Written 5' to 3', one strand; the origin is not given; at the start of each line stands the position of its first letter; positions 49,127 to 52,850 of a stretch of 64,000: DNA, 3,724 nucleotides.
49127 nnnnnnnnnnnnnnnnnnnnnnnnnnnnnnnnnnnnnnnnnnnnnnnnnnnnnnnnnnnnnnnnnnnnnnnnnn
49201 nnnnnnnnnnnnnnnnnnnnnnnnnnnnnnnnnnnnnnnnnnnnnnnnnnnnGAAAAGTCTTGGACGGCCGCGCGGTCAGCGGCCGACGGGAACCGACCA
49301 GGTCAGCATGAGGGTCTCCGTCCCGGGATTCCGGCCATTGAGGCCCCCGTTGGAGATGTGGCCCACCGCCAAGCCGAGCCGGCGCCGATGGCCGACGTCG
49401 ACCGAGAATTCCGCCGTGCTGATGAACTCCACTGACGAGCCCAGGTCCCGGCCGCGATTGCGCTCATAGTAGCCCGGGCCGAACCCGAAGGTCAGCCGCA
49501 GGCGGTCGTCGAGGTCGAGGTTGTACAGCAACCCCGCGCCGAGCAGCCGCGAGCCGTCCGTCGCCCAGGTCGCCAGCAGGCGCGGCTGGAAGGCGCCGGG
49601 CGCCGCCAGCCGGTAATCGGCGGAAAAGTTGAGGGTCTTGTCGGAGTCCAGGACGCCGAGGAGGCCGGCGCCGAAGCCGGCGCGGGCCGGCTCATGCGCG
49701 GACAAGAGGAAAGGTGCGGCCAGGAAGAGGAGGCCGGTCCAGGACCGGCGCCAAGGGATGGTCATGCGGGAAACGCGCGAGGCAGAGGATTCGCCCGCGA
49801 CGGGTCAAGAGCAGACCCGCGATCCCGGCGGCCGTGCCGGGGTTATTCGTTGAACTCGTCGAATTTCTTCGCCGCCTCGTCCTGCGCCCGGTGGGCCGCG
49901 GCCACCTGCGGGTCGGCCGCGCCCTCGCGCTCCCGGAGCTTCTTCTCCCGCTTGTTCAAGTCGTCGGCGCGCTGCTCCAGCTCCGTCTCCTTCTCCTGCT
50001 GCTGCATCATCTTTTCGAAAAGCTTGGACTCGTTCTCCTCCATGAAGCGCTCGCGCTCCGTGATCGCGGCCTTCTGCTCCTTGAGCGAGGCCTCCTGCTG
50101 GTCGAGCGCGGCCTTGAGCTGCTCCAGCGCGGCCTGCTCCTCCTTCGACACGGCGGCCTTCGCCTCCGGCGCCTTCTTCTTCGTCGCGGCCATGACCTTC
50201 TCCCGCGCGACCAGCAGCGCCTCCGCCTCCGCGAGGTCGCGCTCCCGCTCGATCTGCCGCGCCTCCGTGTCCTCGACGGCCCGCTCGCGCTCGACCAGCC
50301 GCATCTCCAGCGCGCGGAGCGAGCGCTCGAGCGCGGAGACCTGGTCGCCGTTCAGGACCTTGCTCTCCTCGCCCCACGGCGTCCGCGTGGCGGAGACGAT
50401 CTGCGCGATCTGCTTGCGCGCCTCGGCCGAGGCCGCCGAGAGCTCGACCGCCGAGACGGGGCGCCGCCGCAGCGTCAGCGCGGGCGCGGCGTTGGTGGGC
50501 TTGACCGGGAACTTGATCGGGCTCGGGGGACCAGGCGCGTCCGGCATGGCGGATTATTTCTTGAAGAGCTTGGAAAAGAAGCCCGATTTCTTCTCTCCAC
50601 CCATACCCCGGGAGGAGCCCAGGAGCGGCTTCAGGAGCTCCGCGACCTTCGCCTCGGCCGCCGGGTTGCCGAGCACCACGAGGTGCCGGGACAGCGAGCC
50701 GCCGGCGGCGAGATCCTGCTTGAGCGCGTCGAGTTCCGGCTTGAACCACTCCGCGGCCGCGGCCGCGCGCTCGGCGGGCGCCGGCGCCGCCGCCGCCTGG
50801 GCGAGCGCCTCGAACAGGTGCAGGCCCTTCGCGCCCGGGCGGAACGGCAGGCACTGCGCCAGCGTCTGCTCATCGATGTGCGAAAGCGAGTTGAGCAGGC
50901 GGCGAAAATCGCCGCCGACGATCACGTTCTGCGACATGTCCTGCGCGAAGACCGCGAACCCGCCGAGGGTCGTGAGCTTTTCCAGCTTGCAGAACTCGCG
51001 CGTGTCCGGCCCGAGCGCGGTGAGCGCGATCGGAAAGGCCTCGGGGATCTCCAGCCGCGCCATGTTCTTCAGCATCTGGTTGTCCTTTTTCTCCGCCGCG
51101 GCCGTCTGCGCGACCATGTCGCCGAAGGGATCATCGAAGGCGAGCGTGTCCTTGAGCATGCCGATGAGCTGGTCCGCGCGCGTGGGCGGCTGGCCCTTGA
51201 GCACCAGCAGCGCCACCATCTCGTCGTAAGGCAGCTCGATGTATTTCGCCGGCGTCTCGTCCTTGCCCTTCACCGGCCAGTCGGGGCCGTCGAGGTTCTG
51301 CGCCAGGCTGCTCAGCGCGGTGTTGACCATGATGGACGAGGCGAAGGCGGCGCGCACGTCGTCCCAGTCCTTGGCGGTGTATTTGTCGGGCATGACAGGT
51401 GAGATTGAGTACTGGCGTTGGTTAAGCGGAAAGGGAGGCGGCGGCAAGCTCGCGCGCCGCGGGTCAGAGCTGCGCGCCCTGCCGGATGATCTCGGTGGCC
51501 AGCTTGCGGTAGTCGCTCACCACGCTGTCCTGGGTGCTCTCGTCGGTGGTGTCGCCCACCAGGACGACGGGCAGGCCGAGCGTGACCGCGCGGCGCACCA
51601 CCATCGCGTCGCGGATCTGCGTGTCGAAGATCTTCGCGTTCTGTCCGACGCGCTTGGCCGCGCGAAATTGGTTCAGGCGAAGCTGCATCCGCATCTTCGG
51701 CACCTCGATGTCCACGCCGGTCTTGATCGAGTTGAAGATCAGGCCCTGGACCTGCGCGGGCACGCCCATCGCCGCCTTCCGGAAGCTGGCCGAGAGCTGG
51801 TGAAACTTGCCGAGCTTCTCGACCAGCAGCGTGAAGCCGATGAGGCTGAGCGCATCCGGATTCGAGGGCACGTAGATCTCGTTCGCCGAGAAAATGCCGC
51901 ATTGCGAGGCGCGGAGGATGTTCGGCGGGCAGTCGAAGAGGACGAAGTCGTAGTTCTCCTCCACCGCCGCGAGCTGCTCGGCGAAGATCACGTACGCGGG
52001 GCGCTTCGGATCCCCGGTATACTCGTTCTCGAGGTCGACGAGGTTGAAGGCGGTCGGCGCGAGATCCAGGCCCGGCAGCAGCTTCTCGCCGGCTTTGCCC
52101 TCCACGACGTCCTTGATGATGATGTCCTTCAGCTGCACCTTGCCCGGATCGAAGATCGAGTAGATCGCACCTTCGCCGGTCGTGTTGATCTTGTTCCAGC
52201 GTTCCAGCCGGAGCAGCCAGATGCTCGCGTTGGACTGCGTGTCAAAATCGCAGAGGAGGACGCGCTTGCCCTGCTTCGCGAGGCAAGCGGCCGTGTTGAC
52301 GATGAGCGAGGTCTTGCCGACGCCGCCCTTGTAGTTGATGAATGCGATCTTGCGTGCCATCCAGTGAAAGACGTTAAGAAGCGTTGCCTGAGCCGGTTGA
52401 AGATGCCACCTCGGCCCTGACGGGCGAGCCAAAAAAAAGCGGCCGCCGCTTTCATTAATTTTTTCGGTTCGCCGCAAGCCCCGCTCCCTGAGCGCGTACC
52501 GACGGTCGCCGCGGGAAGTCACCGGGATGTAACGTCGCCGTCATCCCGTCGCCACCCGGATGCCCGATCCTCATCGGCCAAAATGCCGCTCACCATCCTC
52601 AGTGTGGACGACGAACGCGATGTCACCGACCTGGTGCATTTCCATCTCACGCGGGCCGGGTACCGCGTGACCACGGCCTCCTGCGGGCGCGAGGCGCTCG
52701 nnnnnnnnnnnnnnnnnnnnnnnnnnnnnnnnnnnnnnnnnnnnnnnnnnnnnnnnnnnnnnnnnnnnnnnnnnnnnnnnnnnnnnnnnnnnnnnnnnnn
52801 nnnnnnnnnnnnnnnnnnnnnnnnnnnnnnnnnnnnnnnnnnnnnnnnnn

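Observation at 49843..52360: Orphan ParA/MinD-like ATPase with two unknown partner proteins (one membrane-tail protein, one coiled-coil): possible novel positioning module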

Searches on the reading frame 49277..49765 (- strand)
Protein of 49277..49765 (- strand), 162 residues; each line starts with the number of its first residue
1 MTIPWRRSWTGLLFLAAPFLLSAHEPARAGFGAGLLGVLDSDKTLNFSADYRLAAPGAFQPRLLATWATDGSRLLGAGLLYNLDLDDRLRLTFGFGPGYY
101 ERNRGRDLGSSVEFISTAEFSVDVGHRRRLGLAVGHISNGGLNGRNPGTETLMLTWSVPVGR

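Call 34: search_protein_families(library=pfam, proteins=[window:49277-49765:-], max_evalue=0.01)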
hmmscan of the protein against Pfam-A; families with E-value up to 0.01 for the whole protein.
window:49277-49765:- (162 aa): 1 family
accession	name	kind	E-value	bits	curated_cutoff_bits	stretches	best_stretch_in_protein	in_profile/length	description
PF09411.16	PagL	-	1.6e-15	57.9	23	1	88-158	60-135/136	Lipid A 3-O-deacylase (PagL)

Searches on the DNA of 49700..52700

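Call 41: search_rna_families(source=window, start=49700, end=52700, threshold=evalue, max_evalue=1)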
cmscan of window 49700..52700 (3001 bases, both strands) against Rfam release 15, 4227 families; matches with E-value up to 1: 0.
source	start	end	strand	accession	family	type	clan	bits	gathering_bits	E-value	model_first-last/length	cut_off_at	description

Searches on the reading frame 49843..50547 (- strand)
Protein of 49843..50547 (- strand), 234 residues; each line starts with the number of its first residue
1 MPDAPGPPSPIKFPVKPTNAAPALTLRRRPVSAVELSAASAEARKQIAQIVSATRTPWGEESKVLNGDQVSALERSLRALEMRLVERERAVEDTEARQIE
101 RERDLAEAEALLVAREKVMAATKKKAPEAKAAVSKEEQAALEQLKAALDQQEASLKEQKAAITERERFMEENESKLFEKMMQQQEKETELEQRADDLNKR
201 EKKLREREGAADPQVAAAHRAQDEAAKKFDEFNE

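Call 3: search_protein_families(library=pfam, proteins=[window:49843-50547:-], max_evalue=1)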
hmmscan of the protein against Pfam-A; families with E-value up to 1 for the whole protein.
window:49843-50547:- (234 aa): 0 families

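Call 4: search_protein_families(library=ncbifam, proteins=[window:49843-50547:-], max_evalue=1)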
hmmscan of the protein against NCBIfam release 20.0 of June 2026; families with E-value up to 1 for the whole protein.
window:49843-50547:- (234 aa): 5 families
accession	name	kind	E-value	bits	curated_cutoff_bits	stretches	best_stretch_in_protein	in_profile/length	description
NF047368.1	collar_FlbB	equivalog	0.0032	17.3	110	1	137-205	58-126/193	periplasmic-type flagellar collar protein FlbB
TIGR02168.1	SMC_prok_B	equivalog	0.18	9.4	567.35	1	68-231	721-879/1181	chromosome segregation protein SMC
TIGR02169.1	SMC_prok_A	equivalog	0.25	8.9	729.4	1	68-231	231-397/1165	chromosome segregation protein SMC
NF045780.1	TrlF_fam_ATP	equivalog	0.35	9.5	350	1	68-230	512-682/944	TrlF family AAA-like ATPase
NF033930.1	pneumo_PspA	exception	0.37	9.4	850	1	75-224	115-265/659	pneumococcal surface protein A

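Call 5: search_protein_families(library=padloc, proteins=[window:49843-50547:-], max_evalue=1)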
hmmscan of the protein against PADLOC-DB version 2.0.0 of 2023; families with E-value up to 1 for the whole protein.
window:49843-50547:- (234 aa): 4 families
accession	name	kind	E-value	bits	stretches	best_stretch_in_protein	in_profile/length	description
PDLC00582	JetC3|JetC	-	0.011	11.5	1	25-208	382-565/1472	DUF3584 domain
PDLC00580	JetC3|JetC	-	0.037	10.2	1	72-227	615-769/1068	DUF3584 domain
PDLC00550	JetC2|JetC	-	0.18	7.5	1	86-231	319-460/1355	DUF3584 domain; MukB-like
PDLC03868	LmuB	-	0.5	6.5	1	43-227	226-722/1035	-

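Call 12: find_homologous_proteins(query=window:49843-50547:-)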
Query window:49843-50547:- (234 aa): 247 proteins with E <= 0.001 among 6193 candidates; the best 120 are listed.
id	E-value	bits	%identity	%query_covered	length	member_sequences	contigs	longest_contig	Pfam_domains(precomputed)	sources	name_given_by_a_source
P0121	1.0e-92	328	77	92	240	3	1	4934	-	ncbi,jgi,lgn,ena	jgi:hypothetical protein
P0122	5.4e-71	257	65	100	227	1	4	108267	-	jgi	jgi:chromosome segregation ATPase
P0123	1.1e-67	246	61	100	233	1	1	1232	-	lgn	-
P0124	8.3e-67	243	63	100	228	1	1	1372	-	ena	-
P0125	4.1e-63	231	59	100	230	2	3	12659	-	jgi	jgi:chromosome segregation ATPase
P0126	1.1e-60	223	59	96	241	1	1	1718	-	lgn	-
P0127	1.5e-60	223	60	97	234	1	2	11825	-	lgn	-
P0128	2.6e-60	222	60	97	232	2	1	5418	PF27881.1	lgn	-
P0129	1.3e-59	220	59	97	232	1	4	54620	-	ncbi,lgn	-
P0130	4.1e-59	218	57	100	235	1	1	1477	-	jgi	jgi:hypothetical protein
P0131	3.3e-58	215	58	97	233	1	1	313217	-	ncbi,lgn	-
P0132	4.1e-58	215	56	97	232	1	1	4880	-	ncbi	ncbi:MAG: hypothetical protein V4773_19795 [Verrucomicrobiota bacterium]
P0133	4.5e-58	215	58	100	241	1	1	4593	-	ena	-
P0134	1.1e-57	213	59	100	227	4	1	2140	-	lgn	-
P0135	4.4e-57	211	56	100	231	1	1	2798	-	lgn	-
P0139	8.1e-57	210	55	96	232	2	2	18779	PF27881.1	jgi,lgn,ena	-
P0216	6.2e-46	175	50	97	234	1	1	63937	PF27881.1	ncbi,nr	ncbi:MAG: hypothetical protein JSR48_09660 [Verrucomicrobia bacterium]|nr:hypothetical protein [Verr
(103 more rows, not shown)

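Call 13: search_protein_families(library=pfam, proteins=[P0128, P0139, P0216, P0122], max_evalue=1)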
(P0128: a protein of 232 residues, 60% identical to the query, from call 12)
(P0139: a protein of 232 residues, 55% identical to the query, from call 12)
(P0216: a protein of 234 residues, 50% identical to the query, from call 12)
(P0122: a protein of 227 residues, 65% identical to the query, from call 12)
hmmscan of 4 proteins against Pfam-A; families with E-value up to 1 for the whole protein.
P0128 (232 aa): 3 families
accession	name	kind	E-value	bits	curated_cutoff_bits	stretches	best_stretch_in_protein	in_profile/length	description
PF07889.17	DUF1664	-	0.17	12.3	34.6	0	66-124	65-124/124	Protein of unknown function (DUF1664)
PF12072.13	RNase_Y_N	-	0.3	10.9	32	0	71-124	82-135/201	RNase Y N-terminal region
PF02670.22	DXP_reductoisom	-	0.72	11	21.7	1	99-162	19-84/129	1-deoxy-D-xylulose 5-phosphate reductoisomerase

P0139 (232 aa): 12 families
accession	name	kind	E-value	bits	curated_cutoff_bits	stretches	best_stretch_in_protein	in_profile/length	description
PF19220.6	Rod_CreS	-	0.013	15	100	2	42-115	8-87/359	Crescentin, rod domain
PF16515.11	HIP1_clath_bdg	-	0.02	15.7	28.8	1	52-119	14-81/99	Clathrin-binding domain of Huntingtin-interacting protein 1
PF11932.13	DUF3450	-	0.022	14.5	32.6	2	114-203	9-98/241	Protein of unknown function (DUF3450)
PF10158.14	LOH1CR12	-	0.028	14.9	24.7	1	157-211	50-104/131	Tumour suppressor protein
PF09304.16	Cortex-I_coil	-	0.032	14.9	60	1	69-108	37-76/107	Cortexillin coiled-coil region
PF04513.17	Baculo_PEP_C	-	0.057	13.9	38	0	139-213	3-75/140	Baculovirus polyhedron envelope protein, PEP, C terminus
PF08702.15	Fib_alpha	-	0.077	13.6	29.9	0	133-204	51-122/143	Fibrinogen alpha/beta chain family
PF07889.17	DUF1664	-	0.1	13.1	34.6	0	62-101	80-119/124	Protein of unknown function (DUF1664)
PF12072.13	RNase_Y_N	-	0.1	12.4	32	1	55-143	57-143/201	RNase Y N-terminal region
PF12795.12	MscS_porin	-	0.21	11.6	34.4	0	65-111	74-134/238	Mechanosensitive ion channel porin domain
PF05531.17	NPV_P10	-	0.24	12.3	29.8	0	67-113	16-65/75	Nucleopolyhedrovirus P10 protein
PF06818.20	Fez1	-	0.88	10.5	34.4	0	69-199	31-144/199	Fez1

P0216 (234 aa): 4 families
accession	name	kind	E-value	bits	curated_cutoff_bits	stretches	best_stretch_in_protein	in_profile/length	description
PF12072.13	RNase_Y_N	-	0.076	12.9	32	0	80-152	69-139/201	RNase Y N-terminal region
PF15905.10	HMMR_N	-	0.11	12.4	30.1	1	70-206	180-306/330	Hyaluronan mediated motility receptor N-terminal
PF20994.3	CENPU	-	0.14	12.3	27.8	1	103-211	75-182/200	CENPU protein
PF08558.16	TRF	-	0.42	10.6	25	1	152-214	138-198/239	Telomere repeat binding factor (TRF)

P0122 (227 aa): 6 families
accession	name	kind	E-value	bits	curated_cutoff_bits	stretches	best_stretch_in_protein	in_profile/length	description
PF19787.4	DUF6271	-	0.017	14.5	25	1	47-126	352-431/434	Family of unknown function (DUF6271)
PF12329.13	TMF_DNA_bd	-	0.036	14.5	35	1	71-112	31-72/74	TATA element modulatory factor 1 DNA binding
PF10186.14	ATG14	-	0.053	13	33.2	1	40-179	37-169/347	Vacuolar sorting 38 and autophagy-related subunit 14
PF12072.13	RNase_Y_N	-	0.096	12.5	32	0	62-143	53-134/201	RNase Y N-terminal region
PF15741.10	LRIF1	-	0.26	10.3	27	1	87-206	426-540/745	Ligand-dependent nuclear receptor-interacting factor 1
PF10168.15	Nup88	-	0.79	7.9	24.4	1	72-184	560-672/702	Nuclear pore component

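Call 44: search_protein_families(library=phrogs, proteins=[window:49843-50547:-], max_evalue=0.1)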
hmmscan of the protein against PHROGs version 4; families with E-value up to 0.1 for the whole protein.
window:49843-50547:- (234 aa): 2 families
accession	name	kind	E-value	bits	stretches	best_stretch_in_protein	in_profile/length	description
phrog_37479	-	unknown function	0.0084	15.9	1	117-212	160-256/656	-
phrog_2335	-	tail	0.013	14.4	1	31-206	1062-1243/1536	tail length tape measure protein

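Call 57: predict_structure(alignment_id=A2)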
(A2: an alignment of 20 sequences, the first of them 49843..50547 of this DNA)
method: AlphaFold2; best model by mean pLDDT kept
length: 234 residues; sequences in the alignment: 20
mean_pLDDT: 80.0   pTM: 0.35
mean pLDDT of the five models: 80.0, 78.2, 77.0, 75.4, 74.2
residues with pLDDT >= 90: 104; 70-90: 64; 50-70: 46; < 50: 20
segments of 3 or more residues with pLDDT < 50: 1-3, 24-33, 126-130
pLDDT, mean of each block of 10 residues (from residue 1): 54 59 48 57 75 58 69 88 92 94 94 90 60 76 93 95 96 97 97 96 90 86 82 68
secondary structure, 60 per line:
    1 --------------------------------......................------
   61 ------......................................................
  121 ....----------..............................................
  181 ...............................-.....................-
elements in order: H33-54 H67-124 H135-211 H213-233

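Call 73: fold_search(model_id=the predicted structure, library=pdb)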
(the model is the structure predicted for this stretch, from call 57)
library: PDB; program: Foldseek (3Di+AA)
matches with E <= 10: 1; with E <= 0.001: 0
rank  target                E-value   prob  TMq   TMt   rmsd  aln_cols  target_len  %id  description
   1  8axk_P                1.5e+00  0.13  0.16  0.33  20.1       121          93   15  Type 3 secretion system export apparatus core, inner rod and needle of Shigella flexneri (released 2023-03-01)
